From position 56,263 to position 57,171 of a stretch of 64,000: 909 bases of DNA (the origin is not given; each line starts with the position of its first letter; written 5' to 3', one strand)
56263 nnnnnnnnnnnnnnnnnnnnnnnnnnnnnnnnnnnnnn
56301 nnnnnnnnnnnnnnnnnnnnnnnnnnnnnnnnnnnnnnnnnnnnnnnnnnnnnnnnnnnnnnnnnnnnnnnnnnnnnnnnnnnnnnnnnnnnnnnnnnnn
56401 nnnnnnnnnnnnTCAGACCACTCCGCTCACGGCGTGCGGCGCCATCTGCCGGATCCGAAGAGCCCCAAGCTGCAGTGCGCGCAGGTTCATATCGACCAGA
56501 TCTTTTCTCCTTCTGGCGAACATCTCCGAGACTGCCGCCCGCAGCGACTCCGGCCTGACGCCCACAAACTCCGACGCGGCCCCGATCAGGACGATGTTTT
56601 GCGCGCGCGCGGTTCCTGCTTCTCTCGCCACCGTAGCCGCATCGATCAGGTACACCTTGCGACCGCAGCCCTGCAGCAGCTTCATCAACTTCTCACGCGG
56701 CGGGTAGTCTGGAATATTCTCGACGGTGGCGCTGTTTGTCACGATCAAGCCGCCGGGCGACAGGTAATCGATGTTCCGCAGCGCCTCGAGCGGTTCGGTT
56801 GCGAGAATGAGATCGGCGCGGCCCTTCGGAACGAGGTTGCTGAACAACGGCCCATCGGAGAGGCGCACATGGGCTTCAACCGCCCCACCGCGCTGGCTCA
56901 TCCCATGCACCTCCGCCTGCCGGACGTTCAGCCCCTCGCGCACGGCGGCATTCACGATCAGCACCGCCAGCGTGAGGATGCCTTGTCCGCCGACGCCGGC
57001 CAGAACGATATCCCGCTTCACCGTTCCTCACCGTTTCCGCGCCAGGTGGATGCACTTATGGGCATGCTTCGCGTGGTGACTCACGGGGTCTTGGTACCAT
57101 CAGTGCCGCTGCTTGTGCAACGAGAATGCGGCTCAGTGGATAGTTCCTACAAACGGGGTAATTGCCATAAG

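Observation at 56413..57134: iorB-paaK without iorA; the cassette array begins flush against the iorB start codon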

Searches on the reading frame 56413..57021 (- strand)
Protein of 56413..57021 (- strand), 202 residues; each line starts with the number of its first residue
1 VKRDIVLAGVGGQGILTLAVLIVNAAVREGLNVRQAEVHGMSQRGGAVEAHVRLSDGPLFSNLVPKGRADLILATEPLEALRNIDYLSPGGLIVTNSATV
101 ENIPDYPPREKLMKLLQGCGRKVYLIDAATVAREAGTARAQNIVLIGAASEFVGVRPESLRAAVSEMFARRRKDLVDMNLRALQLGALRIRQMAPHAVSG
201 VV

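Call 7: search_protein_families(library=pfam, proteins=[window:56413-57021:-], max_evalue=0.01)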
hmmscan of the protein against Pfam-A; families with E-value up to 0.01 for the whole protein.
window:56413-57021:- (202 aa): 1 family
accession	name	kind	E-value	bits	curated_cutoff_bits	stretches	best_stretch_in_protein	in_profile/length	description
PF01558.24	POR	-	4.4e-40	138.1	27.4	1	11-186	1-171/173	Pyruvate ferredoxin/flavodoxin oxidoreductase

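Call 8: find_encoding_contigs(protein=window:56413-57021:-, flank=10000, max_places=10)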
Protein window:56413-57021:- (202 aa): 1 contig read that carries it; 1 place shown.
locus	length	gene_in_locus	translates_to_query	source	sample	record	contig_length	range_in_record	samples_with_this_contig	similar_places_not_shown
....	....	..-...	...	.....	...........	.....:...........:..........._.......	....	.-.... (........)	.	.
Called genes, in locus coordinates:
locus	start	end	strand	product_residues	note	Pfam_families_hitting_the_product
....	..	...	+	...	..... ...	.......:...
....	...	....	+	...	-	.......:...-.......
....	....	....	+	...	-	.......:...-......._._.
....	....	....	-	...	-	?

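Call 11: find_homologous_proteins(query=window:56413-57021:-, max_evalue=1e-20)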
Query window:56413-57021:- (202 aa): 7705 proteins with E <= 1e-20 among 8000 candidates; the best 120 are listed.
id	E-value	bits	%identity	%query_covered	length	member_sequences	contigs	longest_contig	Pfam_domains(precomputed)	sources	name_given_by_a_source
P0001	5.6e-111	387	90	100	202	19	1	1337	PF01558.26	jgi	-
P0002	7.0e-111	386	92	100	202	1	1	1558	PF01558.26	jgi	jgi:indolepyruvate ferredoxin oxidoreductase beta subunit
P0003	4.9e-110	384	91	100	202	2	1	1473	PF01558.26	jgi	-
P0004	1.8e-109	382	90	100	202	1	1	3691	PF01558.26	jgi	jgi:indolepyruvate ferredoxin oxidoreductase beta subunit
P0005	1.1e-108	379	89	100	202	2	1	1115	PF01558.26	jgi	jgi:indolepyruvate ferredoxin oxidoreductase beta subunit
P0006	1.6e-107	375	89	100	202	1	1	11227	PF01558.26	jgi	jgi:indolepyruvate ferredoxin oxidoreductase beta subunit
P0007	7.5e-107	373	89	100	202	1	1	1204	PF01558.26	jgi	jgi:indolepyruvate ferredoxin oxidoreductase beta subunit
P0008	8.6e-107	373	88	100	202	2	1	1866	PF01558.26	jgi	jgi:indolepyruvate ferredoxin oxidoreductase beta subunit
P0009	3.0e-106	371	89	99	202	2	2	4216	PF01558.26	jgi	jgi:indolepyruvate ferredoxin oxidoreductase beta subunit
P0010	7.2e-106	370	88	99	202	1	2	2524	PF01558.26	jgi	jgi:indolepyruvate ferredoxin oxidoreductase beta subunit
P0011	1.6e-105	369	88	100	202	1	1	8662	PF01558.26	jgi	jgi:indolepyruvate ferredoxin oxidoreductase beta subunit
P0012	4.5e-105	367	88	100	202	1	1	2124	PF01558.26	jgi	jgi:indolepyruvate ferredoxin oxidoreductase beta subunit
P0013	7.8e-105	367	87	100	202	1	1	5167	PF01558.26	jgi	jgi:indolepyruvate ferredoxin oxidoreductase beta subunit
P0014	1.2e-104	366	86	100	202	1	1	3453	PF01558.26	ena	-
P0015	2.3e-104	365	86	100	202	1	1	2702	PF01558.26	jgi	jgi:indolepyruvate ferredoxin oxidoreductase beta subunit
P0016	6.5e-104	364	86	100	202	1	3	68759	PF01558.26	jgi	jgi:indolepyruvate ferredoxin oxidoreductase beta subunit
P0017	1.0e-103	363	86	100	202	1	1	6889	PF01558.26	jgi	jgi:indolepyruvate ferredoxin oxidoreductase beta subunit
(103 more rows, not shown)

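Call 13: find_encoding_contigs(protein=P0016, flank=10000, max_places=3)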
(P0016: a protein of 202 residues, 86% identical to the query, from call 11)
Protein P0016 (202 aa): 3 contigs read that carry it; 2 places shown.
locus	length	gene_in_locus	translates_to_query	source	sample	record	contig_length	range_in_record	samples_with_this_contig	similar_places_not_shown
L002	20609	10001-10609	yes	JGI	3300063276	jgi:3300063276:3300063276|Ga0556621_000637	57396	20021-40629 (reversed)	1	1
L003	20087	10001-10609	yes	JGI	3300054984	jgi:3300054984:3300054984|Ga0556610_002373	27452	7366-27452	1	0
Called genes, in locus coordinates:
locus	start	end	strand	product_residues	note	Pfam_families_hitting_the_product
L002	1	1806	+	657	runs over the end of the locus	PF02776:TPP_enzyme_N, PF16582:TPP_enzyme_M_2, PF02775:TPP_enzyme_C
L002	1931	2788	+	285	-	PF00561:Abhydrolase_1, PF12146:Hydrolase_4, PF12697:Abhydrolase_6, PF03096:Ndr (weak)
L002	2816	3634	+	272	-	PF00378:ECH_1, PF16113:ECH_2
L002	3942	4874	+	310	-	PF01040:UbiA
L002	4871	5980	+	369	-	PF02746:MR_MLE_N (weak), PF13378:MR_MLE_C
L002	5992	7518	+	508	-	PF00501:AMP-binding, PF13193:AMP-binding_C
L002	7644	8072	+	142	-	PF14539:DUF4442 (weak), PF03061:4HBT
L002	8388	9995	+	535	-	PF01855:POR_N, PF02776:TPP_enzyme_N (faint), PF02775:TPP_enzyme_C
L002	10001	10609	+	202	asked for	PF01558:POR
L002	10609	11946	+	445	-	PF00501:AMP-binding, PF14535:AMP-binding_C_2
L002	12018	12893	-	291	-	PF00561:Abhydrolase_1, PF12146:Hydrolase_4, PF12697:Abhydrolase_6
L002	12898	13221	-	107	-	PF00085:Thioredoxin, PF13098:Thioredoxin_2, PF13905:Thioredoxin_8 (faint)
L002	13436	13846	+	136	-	PF01243:PNPOx_N, PF12900:Pyridox_ox_2, PF16242:Pyrid_ox_like (weak)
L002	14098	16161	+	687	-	-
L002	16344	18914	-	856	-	PF17900:Peptidase_M1_N, PF01433:Peptidase_M1, PF11838:ERAP1_C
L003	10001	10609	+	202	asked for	PF01558:POR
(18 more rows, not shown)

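Call 14: find_encoding_contigs(protein=P0006, flank=10000, max_places=3)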
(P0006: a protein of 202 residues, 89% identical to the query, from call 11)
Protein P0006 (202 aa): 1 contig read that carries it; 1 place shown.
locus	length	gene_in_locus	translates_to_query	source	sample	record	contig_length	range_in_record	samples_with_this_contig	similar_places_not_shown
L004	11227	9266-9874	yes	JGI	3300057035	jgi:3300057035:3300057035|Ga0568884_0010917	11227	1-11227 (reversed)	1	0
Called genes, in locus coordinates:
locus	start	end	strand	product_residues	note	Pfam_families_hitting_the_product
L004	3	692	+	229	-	?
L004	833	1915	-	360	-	PF01408:GFO_IDH_MocA, PF03447:NAD_binding_3 (weak), PF22725:GFO_IDH_MocA_C3, PF02894:GFO_IDH_MocA_C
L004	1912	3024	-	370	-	PF01408:GFO_IDH_MocA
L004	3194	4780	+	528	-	PF08501:Shikimate_dh_N, PF18317:SDH_C, PF13671:AAA_33, PF01202:SKI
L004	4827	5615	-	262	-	PF01209:Ubie_methyltran, PF05401:NodS (weak), PF13489:Methyltransf_23, PF13847:Methyltransf_31, PF08241:Methyltransf_11, PF08242:Methyltransf_12, PF13649:Methyltransf_25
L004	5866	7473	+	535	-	PF01855:POR_N, PF02776:TPP_enzyme_N (faint), PF02775:TPP_enzyme_C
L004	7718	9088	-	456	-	PF14376:Haem_bd, PF00034:Cytochrom_C (faint), PF13442:Cytochrome_CBB3 (faint), PF03150:CCP_MauG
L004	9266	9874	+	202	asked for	PF01558:POR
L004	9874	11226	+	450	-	PF00501:AMP-binding, PF14535:AMP-binding_C_2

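Call 15: find_encoding_contigs(protein=P0011, flank=10000, max_places=3)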
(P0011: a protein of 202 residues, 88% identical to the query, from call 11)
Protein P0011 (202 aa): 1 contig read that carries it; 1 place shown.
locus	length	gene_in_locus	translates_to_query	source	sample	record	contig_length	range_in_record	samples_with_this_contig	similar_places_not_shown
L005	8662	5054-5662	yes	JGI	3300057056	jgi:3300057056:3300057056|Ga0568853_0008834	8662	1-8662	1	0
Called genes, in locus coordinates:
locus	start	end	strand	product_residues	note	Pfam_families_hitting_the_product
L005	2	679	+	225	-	?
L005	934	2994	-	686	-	PF02922:CBM_48, PF00128:Alpha-amylase, PF21331:Isoamylase_C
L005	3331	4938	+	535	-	PF01855:POR_N, PF02775:TPP_enzyme_C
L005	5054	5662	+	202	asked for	PF01558:POR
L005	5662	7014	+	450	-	PF00501:AMP-binding, PF14535:AMP-binding_C_2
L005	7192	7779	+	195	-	PF00903:Glyoxalase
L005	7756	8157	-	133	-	PF01850:PIN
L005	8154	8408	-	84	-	PF04014:MazE_antitoxin (weak)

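Call 34: search_protein_families(library=ncbifam, proteins=[window:56413-57021:-], max_evalue=0.01)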
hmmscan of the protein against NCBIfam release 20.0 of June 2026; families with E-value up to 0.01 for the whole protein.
window:56413-57021:- (202 aa): 28 families (the best 25 are shown)
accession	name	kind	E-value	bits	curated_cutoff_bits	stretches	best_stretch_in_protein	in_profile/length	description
NF005324.0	PRK06853.1-4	equivalog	4.3e-74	248.6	222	1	1-187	1-186/196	indolepyruvate oxidoreductase subunit beta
NF005323.0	PRK06853.1-3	equivalog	6.5e-49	166.5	238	1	2-190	6-195/197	indolepyruvate oxidoreductase subunit beta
TIGR03334.1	IOR_beta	equivalog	4.7e-48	163.7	205.8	1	4-186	2-187/189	indolepyruvate ferredoxin oxidoreductase subunit beta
NF005322.0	PRK06853.1-2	equivalog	4.6e-44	150.6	237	1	3-187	6-190/197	indolepyruvate oxidoreductase subunit beta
NF005325.0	PRK06853.1-5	equivalog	8.3e-42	143.1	230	1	2-187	3-188/192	indolepyruvate oxidoreductase subunit beta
NF005326.0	PRK06853.1-6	equivalog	6.2e-38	130.6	348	1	4-193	5-199/202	indolepyruvate oxidoreductase subunit beta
NF005328.0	PRK06853.2-2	equivalog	4.8e-34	117.8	240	1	3-152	4-152/192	indolepyruvate oxidoreductase subunit beta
NF004917.0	PRK06274.1-3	equivalog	1.1e-33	116.8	284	1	1-174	1-180/203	indolepyruvate oxidoreductase subunit beta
NF004916.0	PRK06274.1-2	equivalog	1.4e-26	93.7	227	1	1-187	1-173/178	indolepyruvate oxidoreductase subunit beta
NF004918.0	PRK06274.1-4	equivalog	1.5e-26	93.4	278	1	1-193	1-195/202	indolepyruvate oxidoreductase subunit beta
NF005327.0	PRK06853.2-1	equivalog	4e-26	92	242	1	4-148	5-149/194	indolepyruvate oxidoreductase subunit beta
NF004915.0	PRK06274.1-1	equivalog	1.8e-25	89.5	274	1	2-186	2-188/194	indolepyruvate oxidoreductase subunit beta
TIGR02175.1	PorC_KorC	subfamily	5.5e-17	62.1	81.1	1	5-186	4-171/177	2-oxoacid:acceptor oxidoreductase, gamma subunit, pyruvate/2-ketoisovalerate family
TIGR03710.1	OAFO_sf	subfamily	1.1e-16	60.5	482.75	1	5-193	4-176/561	2-oxoacid:acceptor oxidoreductase subunit alpha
NF009588.0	PRK13029.1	subfamily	3.7e-15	54.9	952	1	4-189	746-942/1196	indolepyruvate ferredoxin oxidoreductase family protein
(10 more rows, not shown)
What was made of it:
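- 56413..57021 (-): iorB, the intact beta subunit of indolepyruvate ferredoxin oxidoreductase, with a GTG start. NF005324 scores 248.6 bits against a 222 cut-off (call 34).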

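Call 46: find_related_loci(query=window:56413-57021:-, collection=genome_contigs, flank=10000)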
Query window:56413-57021:- (202 aa) in genome_contigs; peptide patterns used: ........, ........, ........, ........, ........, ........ (x = any residue, [..] = any of these).
317 stretches matched a pattern; 123 encode a relative of the query (tblastn E <= 1e-3); the best 80 are kept; 80 distinct loci.
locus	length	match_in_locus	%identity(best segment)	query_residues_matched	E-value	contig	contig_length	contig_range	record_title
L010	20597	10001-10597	90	4-202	1e-115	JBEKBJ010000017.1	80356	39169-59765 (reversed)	MAG: Candidatus Binatia bacterium isolate SPRUCE 133 SPRUCE_133_17, whole genome shotgun sequence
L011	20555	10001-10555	53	1-186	6e-62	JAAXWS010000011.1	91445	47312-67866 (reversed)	MAG: Chlorobiaceae bacterium isolate W9_Combined_metabat2_034 W9_Combined_metabat2_034_NODE_129, whole genome shotgun se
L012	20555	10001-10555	51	1-186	3e-61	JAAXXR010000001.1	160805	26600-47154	MAG: Chlorobiaceae bacterium isolate W9_Combined_metabat2_120 W9_Combined_metabat2_120_NODE_45, whole genome shotgun seq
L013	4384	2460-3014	54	1-186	7e-61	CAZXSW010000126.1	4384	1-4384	MAG TPA_asm: uncultured Rikenellaceae bacterium isolate SRP294416_co3_110 genome assembly, contig: NODE_52273_length_438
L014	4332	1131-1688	52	1-187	2e-60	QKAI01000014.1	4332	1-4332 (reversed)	MAG: Spirochaetaceae bacterium isolate SZUA-368 scaffold_106560, whole genome shotgun sequence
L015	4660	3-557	54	1-186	2e-60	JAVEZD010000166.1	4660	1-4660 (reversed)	MAG: Bacteroidales bacterium isolate BF4_57 NODE_68634_length_4660_cov_24.363997_Biofilm4, whole genome shotgun sequence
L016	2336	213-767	52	1-186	6e-60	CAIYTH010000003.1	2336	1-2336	MAG: uncultured Chlorobiales bacterium isolate YR_bin-4922 genome assembly, contig: bin-4922:03/62, whole genome shotgun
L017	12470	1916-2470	52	1-186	2e-59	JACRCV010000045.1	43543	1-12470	MAG: Deltaproteobacteria bacterium isolate NC_groundwater_1655_Pr3_B-0.1um_70_22 SR-2_scaffold_141_1426820, whole genome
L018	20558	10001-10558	51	1-187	4e-59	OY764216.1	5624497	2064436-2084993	MAG: Spirochaetia bacterium isolate 151cca69-ec02-4520-8068-0d6d6324a753 genome assembly, chromosome: 1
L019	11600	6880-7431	52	2-186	9e-59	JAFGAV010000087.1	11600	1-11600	MAG: Candidatus Aminicenantes bacterium isolate Zod_maxbin.0345_1 k87_4753784, whole genome shotgun sequence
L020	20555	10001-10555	49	1-186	1e-58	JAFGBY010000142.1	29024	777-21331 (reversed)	MAG: Acidobacteria bacterium isolate Zod_Metabat.1058 k87_11892783, whole genome shotgun sequence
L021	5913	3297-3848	52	2-186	1e-58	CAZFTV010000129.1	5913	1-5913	MAG TPA_asm: uncultured Eubacteriales bacterium isolate binchicken_co364_3 genome assembly, contig: NODE_27132_length_59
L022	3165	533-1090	52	1-187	1e-58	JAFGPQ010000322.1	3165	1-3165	MAG: Spirochaetales bacterium isolate Zod_Metabat.700 k87_13557213, whole genome shotgun sequence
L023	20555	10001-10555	51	1-186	2e-58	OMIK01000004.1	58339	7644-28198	Chlorobi bacterium Chlorobi_1 isolate AM_0510 genome assembly, contig: DGE0001AM2016_1_127428, whole genome shotgun sequ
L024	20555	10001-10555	51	1-186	7e-59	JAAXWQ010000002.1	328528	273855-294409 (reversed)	MAG: Chlorobiaceae bacterium isolate W9_Combined_metabat2_031 W9_Combined_metabat2_031_NODE_10, whole genome shotgun seq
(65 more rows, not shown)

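Call 61: find_encoding_contigs(protein=P0002, flank=10000, max_places=4)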
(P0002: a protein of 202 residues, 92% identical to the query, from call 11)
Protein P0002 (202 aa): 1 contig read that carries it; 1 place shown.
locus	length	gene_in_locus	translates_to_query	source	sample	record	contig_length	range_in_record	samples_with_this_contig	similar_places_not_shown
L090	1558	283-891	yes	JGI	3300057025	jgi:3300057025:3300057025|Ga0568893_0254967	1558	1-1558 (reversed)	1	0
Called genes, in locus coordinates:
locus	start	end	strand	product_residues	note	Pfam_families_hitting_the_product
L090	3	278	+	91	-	?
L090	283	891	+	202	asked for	PF01558:POR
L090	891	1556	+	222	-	?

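Call 62: find_encoding_contigs(protein=P0004, flank=10000, max_places=4)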
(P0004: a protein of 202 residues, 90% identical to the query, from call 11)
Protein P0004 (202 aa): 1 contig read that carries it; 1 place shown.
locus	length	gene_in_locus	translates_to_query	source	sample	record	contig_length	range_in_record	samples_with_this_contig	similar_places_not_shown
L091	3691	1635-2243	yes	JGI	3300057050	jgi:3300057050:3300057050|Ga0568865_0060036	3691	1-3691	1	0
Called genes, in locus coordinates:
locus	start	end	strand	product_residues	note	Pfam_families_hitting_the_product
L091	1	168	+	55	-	?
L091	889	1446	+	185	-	PF11136:DUF2889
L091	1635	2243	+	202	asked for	PF01558:POR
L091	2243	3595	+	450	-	PF00501:AMP-binding, PF14535:AMP-binding_C_2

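Call 63: find_encoding_contigs(protein=P0017, flank=10000, max_places=4)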
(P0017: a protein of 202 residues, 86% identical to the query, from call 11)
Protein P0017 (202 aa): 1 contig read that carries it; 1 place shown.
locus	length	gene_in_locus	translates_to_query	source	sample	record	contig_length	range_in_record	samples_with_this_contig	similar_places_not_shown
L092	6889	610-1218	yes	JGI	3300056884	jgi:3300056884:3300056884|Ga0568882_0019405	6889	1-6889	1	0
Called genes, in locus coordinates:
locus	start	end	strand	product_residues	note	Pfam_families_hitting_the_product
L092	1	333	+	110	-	?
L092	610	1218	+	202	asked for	PF01558:POR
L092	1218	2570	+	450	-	PF00501:AMP-binding, PF14535:AMP-binding_C_2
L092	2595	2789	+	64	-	-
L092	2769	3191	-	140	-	-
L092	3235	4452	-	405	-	-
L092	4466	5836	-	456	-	PF00291:PALP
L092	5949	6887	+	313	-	?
